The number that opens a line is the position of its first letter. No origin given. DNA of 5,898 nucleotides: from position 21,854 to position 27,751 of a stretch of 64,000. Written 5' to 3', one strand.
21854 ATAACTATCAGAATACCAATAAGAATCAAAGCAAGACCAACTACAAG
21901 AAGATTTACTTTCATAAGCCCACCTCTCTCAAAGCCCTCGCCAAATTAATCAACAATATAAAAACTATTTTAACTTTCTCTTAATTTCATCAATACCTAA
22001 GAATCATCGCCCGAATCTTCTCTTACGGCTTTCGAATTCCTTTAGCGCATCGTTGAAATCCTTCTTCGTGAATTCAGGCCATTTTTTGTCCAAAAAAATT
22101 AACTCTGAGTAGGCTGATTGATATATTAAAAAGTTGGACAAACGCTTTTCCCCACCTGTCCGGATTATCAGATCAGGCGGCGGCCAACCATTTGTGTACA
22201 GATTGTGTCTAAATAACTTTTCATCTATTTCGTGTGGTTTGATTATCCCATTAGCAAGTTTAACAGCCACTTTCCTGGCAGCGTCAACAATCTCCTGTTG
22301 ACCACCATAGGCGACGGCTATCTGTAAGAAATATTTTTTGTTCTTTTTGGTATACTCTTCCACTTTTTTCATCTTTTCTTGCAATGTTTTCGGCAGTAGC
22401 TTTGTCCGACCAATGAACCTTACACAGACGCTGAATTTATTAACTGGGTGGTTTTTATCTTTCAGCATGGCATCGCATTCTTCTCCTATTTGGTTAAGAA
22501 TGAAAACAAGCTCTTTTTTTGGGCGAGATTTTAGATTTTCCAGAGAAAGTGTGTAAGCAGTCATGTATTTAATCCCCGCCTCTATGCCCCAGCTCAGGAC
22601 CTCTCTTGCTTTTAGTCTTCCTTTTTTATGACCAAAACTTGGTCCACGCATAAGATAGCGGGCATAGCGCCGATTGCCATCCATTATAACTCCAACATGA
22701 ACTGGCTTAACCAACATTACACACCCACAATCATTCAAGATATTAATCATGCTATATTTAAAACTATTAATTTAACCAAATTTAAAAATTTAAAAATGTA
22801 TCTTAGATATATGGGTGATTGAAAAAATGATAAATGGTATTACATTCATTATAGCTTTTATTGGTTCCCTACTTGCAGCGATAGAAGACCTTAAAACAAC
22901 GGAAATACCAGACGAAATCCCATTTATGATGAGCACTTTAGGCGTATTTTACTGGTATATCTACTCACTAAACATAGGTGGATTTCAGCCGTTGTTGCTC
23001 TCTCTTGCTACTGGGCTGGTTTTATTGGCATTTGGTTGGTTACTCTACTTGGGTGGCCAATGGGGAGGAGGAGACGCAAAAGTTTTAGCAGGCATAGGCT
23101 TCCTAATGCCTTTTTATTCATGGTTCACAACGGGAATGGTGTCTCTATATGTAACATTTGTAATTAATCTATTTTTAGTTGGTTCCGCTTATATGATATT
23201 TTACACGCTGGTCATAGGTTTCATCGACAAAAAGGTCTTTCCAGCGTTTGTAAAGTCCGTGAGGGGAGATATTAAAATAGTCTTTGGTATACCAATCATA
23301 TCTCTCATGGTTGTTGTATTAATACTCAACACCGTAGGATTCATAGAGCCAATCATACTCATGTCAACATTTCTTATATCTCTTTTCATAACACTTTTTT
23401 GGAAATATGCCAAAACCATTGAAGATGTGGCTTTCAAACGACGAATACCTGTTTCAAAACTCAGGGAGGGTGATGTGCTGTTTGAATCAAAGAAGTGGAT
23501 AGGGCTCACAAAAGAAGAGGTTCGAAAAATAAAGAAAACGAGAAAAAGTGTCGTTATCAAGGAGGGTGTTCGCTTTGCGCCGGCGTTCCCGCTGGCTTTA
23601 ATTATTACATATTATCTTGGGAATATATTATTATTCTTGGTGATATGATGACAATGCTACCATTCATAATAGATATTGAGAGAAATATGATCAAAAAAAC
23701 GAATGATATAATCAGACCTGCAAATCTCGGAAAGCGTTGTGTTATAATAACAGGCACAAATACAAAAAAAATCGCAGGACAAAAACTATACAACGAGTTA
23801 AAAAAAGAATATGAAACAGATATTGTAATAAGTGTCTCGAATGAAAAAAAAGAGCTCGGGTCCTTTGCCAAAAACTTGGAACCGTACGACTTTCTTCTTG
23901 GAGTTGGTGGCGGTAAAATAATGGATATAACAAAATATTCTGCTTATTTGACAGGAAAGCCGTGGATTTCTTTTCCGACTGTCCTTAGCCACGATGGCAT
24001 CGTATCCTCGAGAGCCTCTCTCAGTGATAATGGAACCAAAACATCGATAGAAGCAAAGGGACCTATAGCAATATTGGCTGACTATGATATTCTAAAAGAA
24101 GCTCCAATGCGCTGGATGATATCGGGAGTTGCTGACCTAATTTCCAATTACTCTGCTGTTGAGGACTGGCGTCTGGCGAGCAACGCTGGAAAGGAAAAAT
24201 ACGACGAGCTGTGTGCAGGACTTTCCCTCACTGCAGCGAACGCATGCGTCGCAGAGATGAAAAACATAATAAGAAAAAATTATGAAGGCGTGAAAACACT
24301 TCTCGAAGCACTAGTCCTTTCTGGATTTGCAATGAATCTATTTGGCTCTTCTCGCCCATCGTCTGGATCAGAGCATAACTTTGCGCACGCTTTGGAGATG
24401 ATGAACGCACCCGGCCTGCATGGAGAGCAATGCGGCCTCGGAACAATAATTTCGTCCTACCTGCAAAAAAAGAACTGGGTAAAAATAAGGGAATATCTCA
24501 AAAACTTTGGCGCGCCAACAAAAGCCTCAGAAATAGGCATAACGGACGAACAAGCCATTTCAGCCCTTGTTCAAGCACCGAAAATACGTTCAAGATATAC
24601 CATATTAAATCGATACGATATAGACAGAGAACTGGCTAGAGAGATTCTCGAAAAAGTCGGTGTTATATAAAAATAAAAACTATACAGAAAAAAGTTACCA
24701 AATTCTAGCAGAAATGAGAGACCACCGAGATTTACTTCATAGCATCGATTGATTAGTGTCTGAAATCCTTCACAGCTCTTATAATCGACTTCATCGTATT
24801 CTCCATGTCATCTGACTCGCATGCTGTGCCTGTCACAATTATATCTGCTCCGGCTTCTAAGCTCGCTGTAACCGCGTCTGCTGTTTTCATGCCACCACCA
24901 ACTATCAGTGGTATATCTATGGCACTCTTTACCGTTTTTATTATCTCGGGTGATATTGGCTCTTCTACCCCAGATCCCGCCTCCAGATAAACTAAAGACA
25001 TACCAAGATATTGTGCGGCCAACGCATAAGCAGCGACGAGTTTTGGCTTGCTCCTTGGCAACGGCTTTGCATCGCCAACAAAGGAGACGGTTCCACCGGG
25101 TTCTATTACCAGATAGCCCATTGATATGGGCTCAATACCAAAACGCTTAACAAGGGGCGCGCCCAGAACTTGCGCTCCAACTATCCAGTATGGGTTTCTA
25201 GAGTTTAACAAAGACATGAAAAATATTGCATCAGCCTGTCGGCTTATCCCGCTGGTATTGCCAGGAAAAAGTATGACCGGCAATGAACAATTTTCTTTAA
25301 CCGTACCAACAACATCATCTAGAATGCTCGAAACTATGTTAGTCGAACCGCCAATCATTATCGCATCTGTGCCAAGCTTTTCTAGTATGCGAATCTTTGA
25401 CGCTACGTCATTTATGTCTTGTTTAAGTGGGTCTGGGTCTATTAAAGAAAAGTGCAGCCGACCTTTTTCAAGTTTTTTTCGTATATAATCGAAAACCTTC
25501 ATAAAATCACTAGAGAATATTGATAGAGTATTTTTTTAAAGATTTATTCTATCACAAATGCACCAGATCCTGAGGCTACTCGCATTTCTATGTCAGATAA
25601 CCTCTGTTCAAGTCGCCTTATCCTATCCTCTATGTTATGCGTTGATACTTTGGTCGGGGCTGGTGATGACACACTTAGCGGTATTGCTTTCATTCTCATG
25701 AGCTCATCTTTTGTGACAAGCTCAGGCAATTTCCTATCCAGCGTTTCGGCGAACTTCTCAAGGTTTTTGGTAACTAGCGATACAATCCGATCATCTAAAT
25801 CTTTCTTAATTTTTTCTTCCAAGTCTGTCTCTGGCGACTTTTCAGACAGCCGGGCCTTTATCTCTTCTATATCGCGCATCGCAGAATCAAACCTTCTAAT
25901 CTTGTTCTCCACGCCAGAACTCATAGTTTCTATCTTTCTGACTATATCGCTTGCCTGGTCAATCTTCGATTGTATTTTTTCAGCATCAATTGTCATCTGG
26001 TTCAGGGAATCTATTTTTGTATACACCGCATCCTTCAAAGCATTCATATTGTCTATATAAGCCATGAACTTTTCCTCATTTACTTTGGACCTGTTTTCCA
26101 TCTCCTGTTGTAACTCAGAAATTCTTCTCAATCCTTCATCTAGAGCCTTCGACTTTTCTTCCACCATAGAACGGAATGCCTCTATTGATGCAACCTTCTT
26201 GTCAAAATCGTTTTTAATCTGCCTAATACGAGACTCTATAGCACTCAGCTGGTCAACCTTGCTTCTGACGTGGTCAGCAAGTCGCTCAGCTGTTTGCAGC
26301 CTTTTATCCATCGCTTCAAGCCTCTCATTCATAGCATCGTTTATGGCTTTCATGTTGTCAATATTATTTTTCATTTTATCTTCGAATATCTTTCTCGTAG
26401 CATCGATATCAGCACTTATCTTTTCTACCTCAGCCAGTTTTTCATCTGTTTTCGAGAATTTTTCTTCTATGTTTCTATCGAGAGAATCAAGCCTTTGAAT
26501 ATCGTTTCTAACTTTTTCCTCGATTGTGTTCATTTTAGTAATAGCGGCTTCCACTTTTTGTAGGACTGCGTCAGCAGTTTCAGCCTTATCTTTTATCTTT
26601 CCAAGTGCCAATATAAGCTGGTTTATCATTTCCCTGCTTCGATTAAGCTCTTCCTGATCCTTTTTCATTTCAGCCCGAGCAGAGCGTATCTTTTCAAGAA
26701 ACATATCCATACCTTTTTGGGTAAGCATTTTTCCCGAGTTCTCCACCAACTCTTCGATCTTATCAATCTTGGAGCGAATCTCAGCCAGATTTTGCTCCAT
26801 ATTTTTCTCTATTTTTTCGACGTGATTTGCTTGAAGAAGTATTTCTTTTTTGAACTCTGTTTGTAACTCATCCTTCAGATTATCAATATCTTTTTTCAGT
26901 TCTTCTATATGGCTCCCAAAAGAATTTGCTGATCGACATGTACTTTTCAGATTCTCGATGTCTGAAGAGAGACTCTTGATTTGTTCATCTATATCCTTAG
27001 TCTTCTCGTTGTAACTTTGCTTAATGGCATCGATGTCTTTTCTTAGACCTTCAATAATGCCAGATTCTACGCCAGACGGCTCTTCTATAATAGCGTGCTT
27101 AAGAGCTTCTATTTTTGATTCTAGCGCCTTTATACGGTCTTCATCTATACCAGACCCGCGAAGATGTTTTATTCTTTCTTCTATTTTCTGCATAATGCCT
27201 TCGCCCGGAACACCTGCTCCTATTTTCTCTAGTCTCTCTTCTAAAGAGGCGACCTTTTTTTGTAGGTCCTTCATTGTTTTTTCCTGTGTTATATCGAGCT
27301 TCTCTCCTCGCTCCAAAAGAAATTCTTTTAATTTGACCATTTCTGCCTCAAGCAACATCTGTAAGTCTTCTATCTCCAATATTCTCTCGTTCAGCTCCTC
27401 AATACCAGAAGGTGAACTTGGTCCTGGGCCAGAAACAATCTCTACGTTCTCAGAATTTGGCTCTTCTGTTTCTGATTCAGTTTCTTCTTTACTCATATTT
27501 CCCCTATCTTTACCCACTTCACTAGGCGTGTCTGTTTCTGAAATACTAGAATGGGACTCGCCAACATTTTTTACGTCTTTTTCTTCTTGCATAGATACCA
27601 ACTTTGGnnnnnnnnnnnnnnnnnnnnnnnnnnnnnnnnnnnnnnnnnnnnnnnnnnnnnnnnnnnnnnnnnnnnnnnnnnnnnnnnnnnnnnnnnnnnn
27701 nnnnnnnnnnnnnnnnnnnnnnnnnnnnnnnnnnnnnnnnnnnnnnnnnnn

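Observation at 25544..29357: Archaeosortase-like membrane protein co-oriented with a 685-aa coiled-coil protein and an RNase H-fold nuclease-like protein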

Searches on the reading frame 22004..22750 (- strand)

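Call 94: search_protein_families(library=pfam, proteins=[window:22004-22750:-], max_evalue=0.00001)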
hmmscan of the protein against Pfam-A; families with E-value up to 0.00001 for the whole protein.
window:22004-22750:- (248 aa): 1 family
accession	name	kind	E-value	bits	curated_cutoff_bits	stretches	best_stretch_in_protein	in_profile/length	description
PF01255.24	Prenyltransf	-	1.7e-70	237.5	27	1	22-247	1-219/219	Putative undecaprenyl diphosphate synthase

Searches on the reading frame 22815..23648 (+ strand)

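Call 94: search_protein_families(library=pfam, proteins=[window:22815-23648:+], max_evalue=0.00001)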
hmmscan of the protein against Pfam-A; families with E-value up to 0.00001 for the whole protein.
window:22815-23648:+ (277 aa): 1 family
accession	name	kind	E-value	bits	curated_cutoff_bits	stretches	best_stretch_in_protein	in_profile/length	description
PF01478.23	Peptidase_A24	-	3.1e-11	44.1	26.5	1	13-121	2-97/104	Type IV leader peptidase family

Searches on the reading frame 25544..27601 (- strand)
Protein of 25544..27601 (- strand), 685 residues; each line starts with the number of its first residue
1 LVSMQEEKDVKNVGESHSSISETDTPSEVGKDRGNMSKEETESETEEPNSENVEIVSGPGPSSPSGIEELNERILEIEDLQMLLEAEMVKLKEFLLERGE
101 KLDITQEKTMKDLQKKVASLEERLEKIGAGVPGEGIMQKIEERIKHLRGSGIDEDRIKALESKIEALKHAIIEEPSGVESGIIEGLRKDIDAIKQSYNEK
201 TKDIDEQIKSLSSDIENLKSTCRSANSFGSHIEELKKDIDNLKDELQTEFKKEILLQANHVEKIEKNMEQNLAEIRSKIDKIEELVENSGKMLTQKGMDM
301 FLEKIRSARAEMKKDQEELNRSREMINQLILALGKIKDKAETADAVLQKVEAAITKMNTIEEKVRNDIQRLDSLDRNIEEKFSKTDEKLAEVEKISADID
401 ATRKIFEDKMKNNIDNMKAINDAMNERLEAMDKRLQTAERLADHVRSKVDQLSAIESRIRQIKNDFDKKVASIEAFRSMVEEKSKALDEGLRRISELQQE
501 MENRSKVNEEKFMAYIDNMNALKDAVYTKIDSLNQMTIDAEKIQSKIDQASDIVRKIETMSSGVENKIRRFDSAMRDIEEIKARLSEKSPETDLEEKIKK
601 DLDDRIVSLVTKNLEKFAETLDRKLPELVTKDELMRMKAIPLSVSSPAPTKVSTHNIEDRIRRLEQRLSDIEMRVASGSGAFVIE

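Call 3: search_protein_families(library=pfam, proteins=[window:25544-27601:-], max_evalue=1)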
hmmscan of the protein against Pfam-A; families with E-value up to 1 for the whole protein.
window:25544-27601:- (685 aa): 22 families
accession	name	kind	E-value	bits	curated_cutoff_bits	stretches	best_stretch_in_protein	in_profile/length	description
PF04108.17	ATG17_like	-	1.3e-09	38.5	43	2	107-387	66-293/355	Autophagy protein ATG17-like domain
PF06103.16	DUF948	-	5.8e-06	26.8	37.2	0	541-586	40-85/89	Bacterial protein of unknown function (DUF948)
PF24611.2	Spectrin_Anc-1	-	0.00065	20.4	33.2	1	184-250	46-114/115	Nuclear anchorage protein 1, spectrin-like repeat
PF23991.1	DUF7310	-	0.00087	20.2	40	0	654-677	25-48/83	Coiled-coil region of unknown function (DUF7310)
PF07889.17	DUF1664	-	0.0016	18.9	34.6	1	225-295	43-112/124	Protein of unknown function (DUF1664)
PF19220.6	Rod_CreS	-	0.0024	17.4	100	1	339-605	18-284/359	Crescentin, rod domain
PF09074.15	Mer2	-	0.0025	18.1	27.7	1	515-623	49-156/193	Mer2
PF02601.20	Exonuc_VII_L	-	0.0027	17.7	35.9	1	190-284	142-242/315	Exonuclease VII, large subunit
PF06009.19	Laminin_II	-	0.0042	17.5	33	2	252-320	6-69/138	Laminin Domain II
PF03915.18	AIP3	-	0.0049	16.5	31.6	1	76-328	54-255/406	Actin interacting protein 3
PF06160.17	EzrA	-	0.014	14.2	39.6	1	199-506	101-407/557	Septation ring formation regulator, EzrA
PF05478.16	Prominin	-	0.016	13.8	34.3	1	163-278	633-740/799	Prominin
PF04799.18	Fzo_mitofusin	-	0.017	15.1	27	1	176-244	89-157/161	fzo-like conserved region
PF05531.17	NPV_P10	-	0.023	15.6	29.8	0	522-590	19-71/75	Nucleopolyhedrovirus P10 protein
PF04513.17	Baculo_PEP_C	-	0.023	15.2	38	0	159-221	49-107/140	Baculovirus polyhedron envelope protein, PEP, C terminus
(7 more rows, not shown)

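Call 4: search_protein_families(library=ncbifam, proteins=[window:25544-27601:-], max_evalue=1)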
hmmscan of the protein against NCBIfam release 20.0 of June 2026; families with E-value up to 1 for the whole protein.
window:25544-27601:- (685 aa): 22 families
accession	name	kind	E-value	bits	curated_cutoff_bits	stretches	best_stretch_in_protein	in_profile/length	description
TIGR02168.1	SMC_prok_B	equivalog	3.1e-14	51.7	567.35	2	295-623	238-566/1181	chromosome segregation protein SMC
NF003034.1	PRK03918.1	equivalog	2.1e-10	39.2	700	2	369-625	165-414/878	DNA double-strand break repair ATPase Rad50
NF045487.1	ASRP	equivalog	3.5e-10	39.1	300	2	231-533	126-441/593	archaea-specific SMC-related protein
TIGR02169.1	SMC_prok_A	equivalog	2.2e-09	35.6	729.4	2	337-675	170-500/1165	chromosome segregation protein SMC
NF047515.1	SpiroCoCo_C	equivalog_domain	4e-09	36.1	125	3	198-405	10-212/313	SpiroCoCo family coiled-coil protein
NF041035.1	Rad50_Halo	equivalog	3.1e-06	25.9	1000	1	135-634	187-679/883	DNA double-strand break repair ATPase Rad50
NF002572.0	PRK02224.1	equivalog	6e-06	24.8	1087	2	187-426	215-444/888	DNA double-strand break repair ATPase Rad50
NF041034.1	Rad50_Sulf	equivalog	2.4e-05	22.4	1000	3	296-439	559-703/872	DNA double-strand break repair ATPase Rad50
TIGR01843.1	type_I_hlyD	subfamily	2.5e-05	23.5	208.65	1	145-330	88-272/422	HlyD family type I secretion periplasmic adaptor subunit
NF047516.1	LA_3659_fam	equivalog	3.1e-05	23.6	36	2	67-145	129-199/221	LA_3659 family protein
NF047514.1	SpiroCoCo_N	equivalog_domain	3.1e-05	23.6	75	2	67-145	129-199/221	SpiroCoCo family coiled-coil protein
NF045780.1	TrlF_fam_ATP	equivalog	6.3e-05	21.9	350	2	17-289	423-706/944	TrlF family AAA-like ATPase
TIGR00996.1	Mtu_fam_mce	paralog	9.9e-05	21.7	140.5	2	402-535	149-280/291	MCE family protein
NF002244.0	PRK01156.1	equivalog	0.00019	19.6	847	1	294-465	122-288/895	DNA double-strand break repair ATPase Rad50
NF038350.1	taxis_HmpF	equivalog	0.0013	17.2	200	3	309-602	116-397/553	pilus motility taxis protein HmpF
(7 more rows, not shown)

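Call 52: search_protein_families(library=padloc, proteins=[window:25544-27601:-], max_evalue=0.01)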
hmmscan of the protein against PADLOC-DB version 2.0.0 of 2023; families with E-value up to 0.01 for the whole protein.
window:25544-27601:- (685 aa): 20 families
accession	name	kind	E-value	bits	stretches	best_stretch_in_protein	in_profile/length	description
PDLC03865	LmuB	-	5.4e-10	36.1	2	71-426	536-858/1007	-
PDLC00551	JetC2|JetC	-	2.9e-07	26.7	2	106-391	739-1044/1365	DUF3584 domain; MukB-like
PDLC00553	JetC2|JetC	-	8.2e-07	25.3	2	306-674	748-1111/1361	DUF3584 domain; MukB-like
PDLC00006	DruC1|DruC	-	9.5e-07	25.7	2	422-595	164-333/626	Unknown function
PDLC02747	PbeC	-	1.3e-06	25.6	1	67-313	234-483/632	PbeC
PDLC03868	LmuB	-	1.4e-06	24.9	1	171-407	151-390/1035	-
PDLC00582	JetC3|JetC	-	7.7e-06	22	2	105-405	795-1093/1472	DUF3584 domain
PDLC00519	JetC1|JetC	-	1.3e-05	21.6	1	434-627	225-417/1097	DUF3584 domain; MukB-like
PDLC00581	JetC3|JetC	-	1.9e-05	20.7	1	335-623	744-1016/1473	DUF3584 domain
PDLC00518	JetC1|JetC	-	2.2e-05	20.5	2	471-627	631-796/1112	DUF3584 domain; MukB-like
PDLC00580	JetC3|JetC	-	3.1e-05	20.4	1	287-506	591-811/1068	DUF3584 domain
PDLC03859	LmuB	-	4.2e-05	20.9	1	140-421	223-487/611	-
PDLC00605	ZorA1|ZorA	-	8.1e-05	19.1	1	432-551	574-691/700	MotA/ExbB/TolQ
PDLC03863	LmuB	-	0.00016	18.5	1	261-506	189-446/610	-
PDLC00512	JetC1|JetC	-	0.00047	16.3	0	70-284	684-898/1123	DUF3584 domain; MukB-like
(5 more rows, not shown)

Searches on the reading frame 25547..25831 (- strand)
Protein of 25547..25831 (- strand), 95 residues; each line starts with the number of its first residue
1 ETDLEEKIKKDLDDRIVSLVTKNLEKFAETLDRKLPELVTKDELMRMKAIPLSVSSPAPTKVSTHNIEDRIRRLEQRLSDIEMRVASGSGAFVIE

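Call 47: find_homologous_proteins(query=A5, max_evalue=0.001)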
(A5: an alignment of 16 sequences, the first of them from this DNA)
Query A5 (16 sequences) (95 aa, profile of the alignment): 3 proteins with E <= 0.001 among 837 candidates.
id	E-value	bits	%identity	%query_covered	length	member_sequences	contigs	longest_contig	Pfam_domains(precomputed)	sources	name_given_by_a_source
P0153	1.1e-30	124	45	35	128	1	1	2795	-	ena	-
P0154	7.8e-22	95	31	34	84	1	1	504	-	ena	-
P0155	4.0e-7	48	28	80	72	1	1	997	-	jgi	jgi:polyhydroxyalkanoate synthesis regulator phasin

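Call 54: search_solved_structures(query=A5, max_evalue=1)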
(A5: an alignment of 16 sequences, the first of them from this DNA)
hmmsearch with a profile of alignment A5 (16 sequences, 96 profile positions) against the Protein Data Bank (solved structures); distinct sequences matched with E-value up to 1: 116 (the best 60 are shown).
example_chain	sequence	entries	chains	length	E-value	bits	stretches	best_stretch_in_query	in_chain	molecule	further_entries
7o92_A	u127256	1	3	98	7.5e-05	26.3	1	9-87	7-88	hypothetical protein UY81_C0065G0003 residues 18-54 from Candidatus Giovannonibacteria bac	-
5apz_A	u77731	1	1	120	0.00034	24.2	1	35-90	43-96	GENERAL CONTROL PROTEIN GCN4, NOR1 TCAR0761, GENERAL CONTROL PROTEIN GCN4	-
2yo3_A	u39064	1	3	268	0.00077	23.1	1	19-85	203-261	GENERAL CONTROL PROTEIN GCN4, PUTATIVE INNER MEMBRANE PROTEIN, GENERAL CONTROL PROTEIN GCN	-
2yo0_A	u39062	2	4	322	0.0013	22.4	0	53-87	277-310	GENERAL CONTROL PROTEIN GCN4, PUTATIVE INNER MEMBRANE PROTEIN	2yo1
6gao_A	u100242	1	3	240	0.0015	22.1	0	24-89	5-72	Outer capsid protein sigma-1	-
7zr2_A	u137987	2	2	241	0.002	21.8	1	11-89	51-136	Spike protein S2',Chimeric protein mimic of SARS-CoV-2 Spike HR1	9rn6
6zff_A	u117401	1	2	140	0.0044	20.7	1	39-89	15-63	DNA double-strand break repair Rad50 ATPase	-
5apq_A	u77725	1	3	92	0.0046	20.6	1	43-82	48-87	GENERAL CONTROL PROTEIN GCN4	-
9tlt_A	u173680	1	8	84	0.0052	20.4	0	47-82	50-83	Sc-apCC-2-KLHL20-4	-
5apt_A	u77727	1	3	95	0.0055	20.3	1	28-86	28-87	GENERAL CONTROL PROTEIN GCN4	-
5apu_A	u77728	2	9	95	0.0056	20.3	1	29-86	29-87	GENERAL CONTROL PROTEIN GCN4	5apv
6gaj_A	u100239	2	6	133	0.0069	20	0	40-89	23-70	Outer capsid protein sigma-1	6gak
9rgy_A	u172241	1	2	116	0.0076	19.9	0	33-83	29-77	sc-apCC3-CW-0NTT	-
6fia_A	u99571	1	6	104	0.0096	19.6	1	20-89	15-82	LINE-1 retrotransposable element ORF1 protein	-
5aps_A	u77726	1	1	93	0.011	19.4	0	46-86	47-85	GENERAL CONTROL PROTEIN GCN4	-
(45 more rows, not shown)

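Call 85: find_encoding_contigs(protein=P0153, flank=3000, max_places=2)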
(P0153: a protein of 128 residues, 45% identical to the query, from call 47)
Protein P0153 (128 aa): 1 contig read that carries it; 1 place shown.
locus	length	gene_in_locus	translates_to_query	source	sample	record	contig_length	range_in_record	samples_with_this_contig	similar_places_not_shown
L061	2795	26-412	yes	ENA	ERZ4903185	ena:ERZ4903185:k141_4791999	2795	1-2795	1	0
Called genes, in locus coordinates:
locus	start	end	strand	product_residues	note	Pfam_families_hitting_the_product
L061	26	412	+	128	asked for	-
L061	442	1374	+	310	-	PF01073:3Beta_HSD, PF01370:Epimerase, PF02719:Polysacc_synt_2, PF04321:RmlD_sub_bind, PF05368:NmrA (faint), PF13460:NAD_binding_10, PF16363:GDP_Man_Dehyd, PF07993:NAD_binding_4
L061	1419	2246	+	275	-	PF01884:PcrB, PF00478:IMPDH (faint), PF00977:His_biosynth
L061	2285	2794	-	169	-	?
